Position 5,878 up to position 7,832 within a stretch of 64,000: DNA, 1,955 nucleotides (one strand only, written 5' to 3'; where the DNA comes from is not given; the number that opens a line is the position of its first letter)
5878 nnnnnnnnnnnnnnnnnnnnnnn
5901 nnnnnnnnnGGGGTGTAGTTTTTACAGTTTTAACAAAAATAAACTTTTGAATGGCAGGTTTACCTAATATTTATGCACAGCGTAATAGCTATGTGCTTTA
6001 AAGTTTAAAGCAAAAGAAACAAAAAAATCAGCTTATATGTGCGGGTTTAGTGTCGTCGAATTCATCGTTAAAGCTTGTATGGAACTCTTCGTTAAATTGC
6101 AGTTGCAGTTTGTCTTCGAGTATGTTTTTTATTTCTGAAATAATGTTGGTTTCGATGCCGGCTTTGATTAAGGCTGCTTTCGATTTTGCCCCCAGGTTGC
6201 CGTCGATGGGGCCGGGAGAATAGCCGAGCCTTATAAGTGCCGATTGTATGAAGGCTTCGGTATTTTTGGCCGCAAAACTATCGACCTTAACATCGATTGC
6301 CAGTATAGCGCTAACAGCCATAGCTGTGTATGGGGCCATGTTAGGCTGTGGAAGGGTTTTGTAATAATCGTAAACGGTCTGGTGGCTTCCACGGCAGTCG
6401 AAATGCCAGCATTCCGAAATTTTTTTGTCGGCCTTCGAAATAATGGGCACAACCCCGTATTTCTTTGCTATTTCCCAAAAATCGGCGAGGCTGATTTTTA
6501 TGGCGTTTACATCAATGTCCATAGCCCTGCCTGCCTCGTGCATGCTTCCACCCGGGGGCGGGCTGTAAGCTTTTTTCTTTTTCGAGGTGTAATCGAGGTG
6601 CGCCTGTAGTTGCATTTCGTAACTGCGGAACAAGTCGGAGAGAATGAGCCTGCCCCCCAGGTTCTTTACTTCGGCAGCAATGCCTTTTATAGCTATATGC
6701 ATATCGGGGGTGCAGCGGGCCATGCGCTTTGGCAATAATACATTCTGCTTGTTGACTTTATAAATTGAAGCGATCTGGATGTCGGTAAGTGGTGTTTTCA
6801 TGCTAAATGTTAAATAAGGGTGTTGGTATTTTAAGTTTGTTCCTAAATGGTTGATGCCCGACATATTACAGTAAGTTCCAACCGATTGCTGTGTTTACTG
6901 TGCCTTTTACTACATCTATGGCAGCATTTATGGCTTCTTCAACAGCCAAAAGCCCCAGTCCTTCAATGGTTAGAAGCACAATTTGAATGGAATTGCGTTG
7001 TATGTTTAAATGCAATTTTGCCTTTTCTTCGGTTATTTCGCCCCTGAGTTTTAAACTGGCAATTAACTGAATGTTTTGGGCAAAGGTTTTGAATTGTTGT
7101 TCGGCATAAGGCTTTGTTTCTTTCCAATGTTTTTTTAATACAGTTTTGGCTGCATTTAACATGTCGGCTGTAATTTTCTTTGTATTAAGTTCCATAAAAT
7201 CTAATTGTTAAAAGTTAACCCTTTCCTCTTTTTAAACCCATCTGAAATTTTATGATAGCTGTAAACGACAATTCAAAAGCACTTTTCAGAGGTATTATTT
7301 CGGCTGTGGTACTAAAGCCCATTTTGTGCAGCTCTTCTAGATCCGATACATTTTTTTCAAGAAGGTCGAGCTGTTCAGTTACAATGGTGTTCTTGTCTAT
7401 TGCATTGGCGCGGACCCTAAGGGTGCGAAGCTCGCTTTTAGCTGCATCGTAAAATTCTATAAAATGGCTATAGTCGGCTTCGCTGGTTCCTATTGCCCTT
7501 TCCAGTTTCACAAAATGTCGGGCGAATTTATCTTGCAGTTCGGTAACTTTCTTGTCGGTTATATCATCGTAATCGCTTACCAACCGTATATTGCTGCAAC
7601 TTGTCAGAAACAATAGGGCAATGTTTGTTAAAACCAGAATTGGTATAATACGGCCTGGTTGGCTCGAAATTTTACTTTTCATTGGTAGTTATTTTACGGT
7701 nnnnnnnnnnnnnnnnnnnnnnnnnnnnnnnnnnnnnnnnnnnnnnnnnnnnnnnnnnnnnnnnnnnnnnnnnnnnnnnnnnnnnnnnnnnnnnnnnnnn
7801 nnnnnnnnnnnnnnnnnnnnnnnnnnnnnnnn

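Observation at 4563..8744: Five-gene envelope module around a signal-less M15 wall peptidase: lysis-cassette-like or effector/immunity-like, with no phage or secretion-system context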

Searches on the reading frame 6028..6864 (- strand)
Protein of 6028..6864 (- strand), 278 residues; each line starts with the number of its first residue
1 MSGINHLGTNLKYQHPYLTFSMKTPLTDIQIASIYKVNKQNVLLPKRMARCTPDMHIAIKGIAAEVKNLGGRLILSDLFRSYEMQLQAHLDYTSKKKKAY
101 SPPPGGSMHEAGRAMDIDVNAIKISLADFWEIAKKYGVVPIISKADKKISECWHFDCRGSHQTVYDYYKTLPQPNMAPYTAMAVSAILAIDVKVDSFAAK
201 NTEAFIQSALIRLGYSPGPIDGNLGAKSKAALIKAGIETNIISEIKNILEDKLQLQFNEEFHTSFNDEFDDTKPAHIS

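Call 3: search_protein_families(library=pfam, proteins=[window:6028-6864:-], max_evalue=1)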
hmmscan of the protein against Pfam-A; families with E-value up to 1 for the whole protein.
window:6028-6864:- (278 aa): 3 families
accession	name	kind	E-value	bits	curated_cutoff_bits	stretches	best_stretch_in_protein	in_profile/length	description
PF02557.22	VanY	-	8.7e-06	26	25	1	56-131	9-89/132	D-alanyl-D-alanine carboxypeptidase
PF01471.23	PG_binding_1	-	0.00051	20.6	23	1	206-233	8-35/57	Putative peptidoglycan binding domain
PF08823.16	PG_binding_2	-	0.036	14.8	21.1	1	199-232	14-47/74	Putative peptidoglycan binding domain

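Call 4: search_protein_families(library=padloc, proteins=[window:6028-6864:-], max_evalue=1)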
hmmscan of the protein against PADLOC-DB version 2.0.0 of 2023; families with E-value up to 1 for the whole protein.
window:6028-6864:- (278 aa): 0 families

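Call 5: search_protein_families(library=ncbifam, proteins=[window:6028-6864:-], max_evalue=1)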
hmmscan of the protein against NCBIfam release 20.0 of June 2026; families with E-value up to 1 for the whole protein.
window:6028-6864:- (278 aa): 2 families
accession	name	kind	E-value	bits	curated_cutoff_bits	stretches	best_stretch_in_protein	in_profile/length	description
TIGR03979.1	His_Ser_Rich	equivalog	0.0017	18.4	121.65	1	168-236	99-167/190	His-Xaa-Ser repeat protein HxsA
NF041194.1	LD_carboxy_LdcB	exception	0.0026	17.8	275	1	37-154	20-151/180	LD-carboxypeptidase LdcB/DacB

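Call 6: search_protein_families(library=phrogs, proteins=[window:6028-6864:-], max_evalue=1)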
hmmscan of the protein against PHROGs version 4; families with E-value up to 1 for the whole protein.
window:6028-6864:- (278 aa): 4 families
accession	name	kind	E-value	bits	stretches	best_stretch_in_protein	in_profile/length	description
phrog_2649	-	lysis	0.00053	20.9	1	105-233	73-213/261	endolysin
phrog_16823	-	tail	0.0041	15.5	1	64-162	961-1056/1948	tail length tape measure protein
phrog_17001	-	lysis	0.02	15.5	1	175-238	24-91/265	endolysin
phrog_21673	-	head and packaging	0.18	13.1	1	114-152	25-62/143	virion structural protein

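Call 48: search_solved_structures(query=window:6028-6864:-, max_evalue=1, show_alignments=2)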
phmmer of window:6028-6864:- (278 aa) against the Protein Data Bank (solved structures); distinct sequences matched with E-value up to 1: 4.
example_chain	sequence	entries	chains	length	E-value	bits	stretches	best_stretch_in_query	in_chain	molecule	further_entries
4nt9_B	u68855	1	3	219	0.031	16.8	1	79-155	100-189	Putative uncharacterized protein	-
4d0y_A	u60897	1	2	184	0.035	16.7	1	79-155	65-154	DACB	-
4ox5_A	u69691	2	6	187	0.036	16.6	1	79-155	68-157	LdcB LD-carboxypeptidase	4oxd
9emm_E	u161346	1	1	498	0.85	12.1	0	205-235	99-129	Putative OxPP cycle protein OpcA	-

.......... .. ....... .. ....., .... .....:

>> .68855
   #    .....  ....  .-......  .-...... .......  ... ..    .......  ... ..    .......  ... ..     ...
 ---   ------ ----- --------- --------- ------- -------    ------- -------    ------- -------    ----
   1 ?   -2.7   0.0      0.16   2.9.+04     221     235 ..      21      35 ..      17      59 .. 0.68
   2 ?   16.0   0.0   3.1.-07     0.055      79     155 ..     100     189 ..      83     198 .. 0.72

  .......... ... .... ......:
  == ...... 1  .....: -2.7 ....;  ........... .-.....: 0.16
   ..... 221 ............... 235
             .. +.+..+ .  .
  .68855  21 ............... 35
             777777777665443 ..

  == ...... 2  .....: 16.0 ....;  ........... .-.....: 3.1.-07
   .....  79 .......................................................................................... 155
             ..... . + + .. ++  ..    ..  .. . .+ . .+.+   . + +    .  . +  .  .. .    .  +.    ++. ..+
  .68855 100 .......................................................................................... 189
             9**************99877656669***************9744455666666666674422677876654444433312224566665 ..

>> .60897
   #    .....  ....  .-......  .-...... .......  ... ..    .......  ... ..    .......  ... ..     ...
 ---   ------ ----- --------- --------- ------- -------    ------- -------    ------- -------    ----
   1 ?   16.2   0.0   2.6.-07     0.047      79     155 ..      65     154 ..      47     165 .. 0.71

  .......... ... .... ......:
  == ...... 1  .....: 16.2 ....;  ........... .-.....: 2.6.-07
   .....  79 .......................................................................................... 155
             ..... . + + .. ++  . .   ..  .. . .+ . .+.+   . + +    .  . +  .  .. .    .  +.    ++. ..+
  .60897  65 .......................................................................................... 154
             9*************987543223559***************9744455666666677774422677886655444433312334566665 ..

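Call 71: search_dna_similar(query=window:6028-6864:-, collection=phages, mode=protein, max_evalue=0.01, max_rows=15)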
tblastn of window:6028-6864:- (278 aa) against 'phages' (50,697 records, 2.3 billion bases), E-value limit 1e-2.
Records with a match: 1; places in all: 1; records where one place covers at least 80% of the query: 0.
Best place of each record, by identity: <60% 1.
By first word of the organism name: Bacillus 1.
By host as written in the record: Bacillus sp 1.
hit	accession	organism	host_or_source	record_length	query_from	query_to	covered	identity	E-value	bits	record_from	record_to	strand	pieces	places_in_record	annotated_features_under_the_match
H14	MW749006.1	Bacillus phage vB_BspM_AgentSmith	Bacillus sp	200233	43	159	42%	29.7%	8e-6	53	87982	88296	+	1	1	putative endolysin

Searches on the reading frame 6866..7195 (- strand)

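Call 3: search_protein_families(library=pfam, proteins=[window:6866-7195:-], max_evalue=1)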
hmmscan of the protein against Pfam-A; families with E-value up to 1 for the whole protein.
window:6866-7195:- (109 aa): 2 families
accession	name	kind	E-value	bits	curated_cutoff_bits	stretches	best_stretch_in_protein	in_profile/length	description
PF23856.1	DUF7219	-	0.027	14.5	27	1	32-59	9-36/61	Family of unknown function (DUF7219)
PF10549.14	ORF11CD3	-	0.062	14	25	1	20-43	27-50/54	ORF11CD3 domain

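Call 4: search_protein_families(library=padloc, proteins=[window:6866-7195:-], max_evalue=1)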
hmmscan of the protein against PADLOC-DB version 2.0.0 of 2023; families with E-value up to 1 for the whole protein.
window:6866-7195:- (109 aa): 0 families

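Call 5: search_protein_families(library=ncbifam, proteins=[window:6866-7195:-], max_evalue=1)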
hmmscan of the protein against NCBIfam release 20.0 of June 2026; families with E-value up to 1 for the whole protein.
window:6866-7195:- (109 aa): 1 family
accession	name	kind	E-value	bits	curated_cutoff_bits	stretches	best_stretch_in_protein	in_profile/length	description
TIGR00373.1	TIGR00373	equivalog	0.042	13.3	149.5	1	40-82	15-57/162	transcription factor E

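Call 6: search_protein_families(library=phrogs, proteins=[window:6866-7195:-], max_evalue=1)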
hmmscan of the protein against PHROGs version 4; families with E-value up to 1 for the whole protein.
window:6866-7195:- (109 aa): 0 families

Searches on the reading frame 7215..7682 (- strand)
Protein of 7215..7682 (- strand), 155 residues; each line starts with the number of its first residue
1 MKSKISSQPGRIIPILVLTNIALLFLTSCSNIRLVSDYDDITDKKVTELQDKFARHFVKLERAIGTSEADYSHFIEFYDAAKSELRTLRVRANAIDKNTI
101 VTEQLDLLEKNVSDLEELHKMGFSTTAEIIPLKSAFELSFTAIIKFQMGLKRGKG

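Call 3: search_protein_families(library=pfam, proteins=[window:7215-7682:-], max_evalue=1)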
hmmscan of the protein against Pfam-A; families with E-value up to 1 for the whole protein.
window:7215-7682:- (155 aa): 1 family
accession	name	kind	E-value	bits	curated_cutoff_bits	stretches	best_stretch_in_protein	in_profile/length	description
PF19724.4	DUF6217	-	0.056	14.1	25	1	76-121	20-66/132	Family of unknown function (DUF6217)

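Call 4: search_protein_families(library=padloc, proteins=[window:7215-7682:-], max_evalue=1)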
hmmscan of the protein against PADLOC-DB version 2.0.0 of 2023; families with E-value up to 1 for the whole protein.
window:7215-7682:- (155 aa): 0 families

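Call 5: search_protein_families(library=ncbifam, proteins=[window:7215-7682:-], max_evalue=1)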
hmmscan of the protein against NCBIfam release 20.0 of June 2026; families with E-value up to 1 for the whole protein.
window:7215-7682:- (155 aa): 0 families

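Call 6: search_protein_families(library=phrogs, proteins=[window:7215-7682:-], max_evalue=1)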
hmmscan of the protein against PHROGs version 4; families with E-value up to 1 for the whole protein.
window:7215-7682:- (155 aa): 4 families
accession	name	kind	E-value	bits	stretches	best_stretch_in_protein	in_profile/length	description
phrog_13694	-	unknown function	0.0022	19.3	1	39-75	9-44/66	-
phrog_18362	-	unknown function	0.044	15.1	0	98-129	65-96/119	-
phrog_19393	-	unknown function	0.11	13.8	0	41-101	39-100/108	-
phrog_32277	-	unknown function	0.31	12.6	1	39-73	35-70/81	-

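Call 56: find_homologous_proteins(query=window:7215-7682:-)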
Query window:7215-7682:- (155 aa): 13 proteins with E <= 0.001 among 38 candidates.
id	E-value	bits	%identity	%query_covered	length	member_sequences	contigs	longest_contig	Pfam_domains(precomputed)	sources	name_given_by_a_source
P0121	2.2e-92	324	100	100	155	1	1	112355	-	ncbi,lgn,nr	ncbi:MAG: hypothetical protein JXB34_09285 [Bacteroidales bacterium]|nr:hypothetical protein [Bacter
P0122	2.0e-57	211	71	86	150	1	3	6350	-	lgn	-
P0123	6.0e-57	210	71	88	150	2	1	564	-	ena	-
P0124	1.3e-56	209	68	90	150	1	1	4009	-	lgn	-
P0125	2.3e-55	205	68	88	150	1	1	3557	-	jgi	jgi:hypothetical protein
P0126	8.4e-54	200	65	90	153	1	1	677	-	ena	-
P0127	1.5e-53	199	64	95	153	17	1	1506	-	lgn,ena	-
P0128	9.8e-53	196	65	90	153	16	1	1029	-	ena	-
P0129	1.1e-52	196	64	90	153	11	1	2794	-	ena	-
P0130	1.2e-52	196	65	90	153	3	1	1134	-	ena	-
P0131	3.2e-51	191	67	85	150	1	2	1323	-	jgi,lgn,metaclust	metaclust:\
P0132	3.8e-47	178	60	88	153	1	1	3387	-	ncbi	-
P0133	1.5e-16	79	36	94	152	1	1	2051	-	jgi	jgi:hypothetical protein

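Call 57: find_encoding_contigs(protein=P0122, flank=7000, max_places=2)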
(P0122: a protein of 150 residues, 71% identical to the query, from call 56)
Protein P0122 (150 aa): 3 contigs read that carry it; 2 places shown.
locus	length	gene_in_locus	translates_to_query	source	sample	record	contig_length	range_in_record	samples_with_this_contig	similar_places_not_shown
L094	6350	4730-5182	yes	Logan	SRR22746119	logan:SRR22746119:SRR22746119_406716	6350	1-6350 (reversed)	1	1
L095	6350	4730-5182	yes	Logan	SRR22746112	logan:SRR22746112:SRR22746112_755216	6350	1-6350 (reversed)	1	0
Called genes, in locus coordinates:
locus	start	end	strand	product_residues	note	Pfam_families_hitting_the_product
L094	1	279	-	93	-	?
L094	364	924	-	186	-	-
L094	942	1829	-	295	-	-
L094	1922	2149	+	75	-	PF13560:HTH_31, PF01381:HTH_3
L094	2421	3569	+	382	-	-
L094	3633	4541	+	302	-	PF01223:Endonuclease_NS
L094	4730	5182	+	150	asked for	-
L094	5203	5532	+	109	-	-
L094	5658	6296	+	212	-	-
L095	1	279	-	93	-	?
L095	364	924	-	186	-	-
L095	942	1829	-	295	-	-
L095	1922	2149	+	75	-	PF13560:HTH_31, PF01381:HTH_3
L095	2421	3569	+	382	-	-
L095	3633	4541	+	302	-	PF01223:Endonuclease_NS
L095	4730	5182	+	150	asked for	-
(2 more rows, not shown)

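Call 58: find_encoding_contigs(protein=P0124, flank=7000, max_places=1)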
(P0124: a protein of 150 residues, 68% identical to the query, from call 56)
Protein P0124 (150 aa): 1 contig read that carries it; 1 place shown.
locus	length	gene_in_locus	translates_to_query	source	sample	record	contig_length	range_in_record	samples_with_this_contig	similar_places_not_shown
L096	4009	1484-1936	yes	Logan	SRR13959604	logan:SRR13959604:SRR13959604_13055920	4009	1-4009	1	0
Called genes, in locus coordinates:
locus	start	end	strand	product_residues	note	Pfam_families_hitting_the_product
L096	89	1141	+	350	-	-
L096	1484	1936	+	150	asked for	-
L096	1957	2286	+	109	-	-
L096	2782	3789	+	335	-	-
